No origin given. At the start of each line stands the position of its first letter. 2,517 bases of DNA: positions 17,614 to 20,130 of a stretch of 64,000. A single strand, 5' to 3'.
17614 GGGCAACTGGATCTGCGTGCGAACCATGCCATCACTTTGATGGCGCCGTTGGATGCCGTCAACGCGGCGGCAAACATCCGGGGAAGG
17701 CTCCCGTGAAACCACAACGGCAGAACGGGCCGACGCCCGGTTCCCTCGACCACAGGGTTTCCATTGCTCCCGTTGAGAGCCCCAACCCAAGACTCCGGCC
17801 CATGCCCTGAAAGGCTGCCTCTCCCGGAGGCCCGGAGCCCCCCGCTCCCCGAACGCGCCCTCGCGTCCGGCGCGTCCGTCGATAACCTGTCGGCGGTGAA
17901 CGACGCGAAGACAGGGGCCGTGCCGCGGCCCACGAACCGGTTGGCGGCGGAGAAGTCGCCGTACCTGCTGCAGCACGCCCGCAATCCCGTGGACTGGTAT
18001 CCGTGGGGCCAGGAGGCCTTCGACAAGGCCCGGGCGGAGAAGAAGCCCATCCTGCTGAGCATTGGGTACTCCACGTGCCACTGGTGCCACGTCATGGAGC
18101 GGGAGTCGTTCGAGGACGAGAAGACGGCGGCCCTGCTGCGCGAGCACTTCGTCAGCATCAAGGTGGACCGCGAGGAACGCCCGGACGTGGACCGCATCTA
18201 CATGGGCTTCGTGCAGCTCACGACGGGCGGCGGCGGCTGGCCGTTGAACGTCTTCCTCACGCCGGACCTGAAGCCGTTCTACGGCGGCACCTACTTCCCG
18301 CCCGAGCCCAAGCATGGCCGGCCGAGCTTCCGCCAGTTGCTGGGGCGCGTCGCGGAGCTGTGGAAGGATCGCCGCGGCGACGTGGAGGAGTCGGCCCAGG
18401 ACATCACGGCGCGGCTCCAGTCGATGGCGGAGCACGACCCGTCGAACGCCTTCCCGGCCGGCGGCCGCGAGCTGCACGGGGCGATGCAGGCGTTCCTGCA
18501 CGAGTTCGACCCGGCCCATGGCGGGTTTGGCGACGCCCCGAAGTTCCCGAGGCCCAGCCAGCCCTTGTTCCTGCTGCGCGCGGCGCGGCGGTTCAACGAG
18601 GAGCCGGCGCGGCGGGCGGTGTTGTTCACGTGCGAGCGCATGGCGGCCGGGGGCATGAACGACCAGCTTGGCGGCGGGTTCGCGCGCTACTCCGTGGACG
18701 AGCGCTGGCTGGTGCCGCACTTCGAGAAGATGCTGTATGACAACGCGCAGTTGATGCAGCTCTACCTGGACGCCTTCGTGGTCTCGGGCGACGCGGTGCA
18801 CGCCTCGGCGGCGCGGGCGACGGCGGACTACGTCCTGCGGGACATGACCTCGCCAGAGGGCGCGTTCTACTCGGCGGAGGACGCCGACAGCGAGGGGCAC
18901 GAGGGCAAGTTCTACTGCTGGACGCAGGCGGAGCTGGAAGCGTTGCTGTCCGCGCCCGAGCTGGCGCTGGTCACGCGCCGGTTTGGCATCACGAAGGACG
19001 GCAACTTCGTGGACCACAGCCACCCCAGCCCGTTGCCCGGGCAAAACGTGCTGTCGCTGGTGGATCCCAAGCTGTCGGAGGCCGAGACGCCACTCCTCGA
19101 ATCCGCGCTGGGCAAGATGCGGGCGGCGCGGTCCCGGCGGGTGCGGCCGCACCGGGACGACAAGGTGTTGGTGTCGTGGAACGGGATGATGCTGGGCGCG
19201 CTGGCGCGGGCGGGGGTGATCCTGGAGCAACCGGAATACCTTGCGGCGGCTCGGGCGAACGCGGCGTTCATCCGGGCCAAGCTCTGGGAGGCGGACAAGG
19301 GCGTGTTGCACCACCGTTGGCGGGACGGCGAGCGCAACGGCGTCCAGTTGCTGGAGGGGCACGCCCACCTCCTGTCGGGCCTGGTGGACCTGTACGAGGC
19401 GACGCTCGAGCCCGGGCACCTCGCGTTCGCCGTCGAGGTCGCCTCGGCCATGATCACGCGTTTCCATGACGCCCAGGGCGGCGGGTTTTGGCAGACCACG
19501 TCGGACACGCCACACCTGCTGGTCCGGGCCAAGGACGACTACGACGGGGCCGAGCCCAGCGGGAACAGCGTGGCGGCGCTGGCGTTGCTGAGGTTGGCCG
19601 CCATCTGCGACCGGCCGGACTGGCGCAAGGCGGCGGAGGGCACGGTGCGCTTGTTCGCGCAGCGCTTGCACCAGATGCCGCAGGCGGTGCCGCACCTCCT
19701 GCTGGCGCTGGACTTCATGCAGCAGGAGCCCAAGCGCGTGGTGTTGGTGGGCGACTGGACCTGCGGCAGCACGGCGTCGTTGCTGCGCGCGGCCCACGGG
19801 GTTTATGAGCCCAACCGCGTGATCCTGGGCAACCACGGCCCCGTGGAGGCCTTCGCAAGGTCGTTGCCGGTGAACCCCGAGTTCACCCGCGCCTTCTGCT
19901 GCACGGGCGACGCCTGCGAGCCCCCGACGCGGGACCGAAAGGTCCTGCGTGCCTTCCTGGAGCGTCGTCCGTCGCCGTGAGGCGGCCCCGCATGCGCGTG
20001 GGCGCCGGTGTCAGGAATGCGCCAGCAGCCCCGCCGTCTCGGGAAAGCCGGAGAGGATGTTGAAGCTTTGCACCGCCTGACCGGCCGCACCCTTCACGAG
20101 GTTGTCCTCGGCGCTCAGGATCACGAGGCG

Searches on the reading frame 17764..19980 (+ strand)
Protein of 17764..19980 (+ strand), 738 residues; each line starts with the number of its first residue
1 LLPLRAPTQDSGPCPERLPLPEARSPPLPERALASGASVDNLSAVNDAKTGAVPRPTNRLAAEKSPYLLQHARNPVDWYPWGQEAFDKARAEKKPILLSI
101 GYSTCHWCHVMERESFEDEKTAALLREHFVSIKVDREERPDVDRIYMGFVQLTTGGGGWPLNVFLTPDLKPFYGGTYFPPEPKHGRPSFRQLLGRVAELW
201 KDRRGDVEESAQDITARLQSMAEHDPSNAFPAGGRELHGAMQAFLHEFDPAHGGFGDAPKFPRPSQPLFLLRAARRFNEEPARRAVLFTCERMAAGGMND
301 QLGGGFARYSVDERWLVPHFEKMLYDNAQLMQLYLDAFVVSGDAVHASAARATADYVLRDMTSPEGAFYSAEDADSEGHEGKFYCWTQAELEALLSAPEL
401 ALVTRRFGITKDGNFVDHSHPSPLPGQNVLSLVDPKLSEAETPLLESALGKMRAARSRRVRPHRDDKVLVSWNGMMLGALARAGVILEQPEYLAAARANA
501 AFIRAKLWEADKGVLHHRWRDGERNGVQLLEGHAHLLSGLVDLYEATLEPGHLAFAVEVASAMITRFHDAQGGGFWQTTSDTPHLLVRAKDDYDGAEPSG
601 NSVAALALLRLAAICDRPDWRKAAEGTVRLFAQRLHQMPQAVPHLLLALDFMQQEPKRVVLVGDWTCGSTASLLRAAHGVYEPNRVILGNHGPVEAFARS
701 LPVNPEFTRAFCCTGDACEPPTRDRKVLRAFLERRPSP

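Call 89: search_protein_families(library=pfam, proteins=[window:17764-19980:+], max_evalue=0.00001)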
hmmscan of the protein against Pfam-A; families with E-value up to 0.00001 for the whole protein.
window:17764-19980:+ (738 aa): 2 families
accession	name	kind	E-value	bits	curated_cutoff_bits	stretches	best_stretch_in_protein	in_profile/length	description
PF03190.21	Thioredox_DsbH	-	7e-78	260.6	27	1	57-219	1-163/163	Protein of unknown function, DUF255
PF13899.12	Thioredoxin_7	-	3.8e-12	46.6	27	1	77-167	1-83/83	Thioredoxin-like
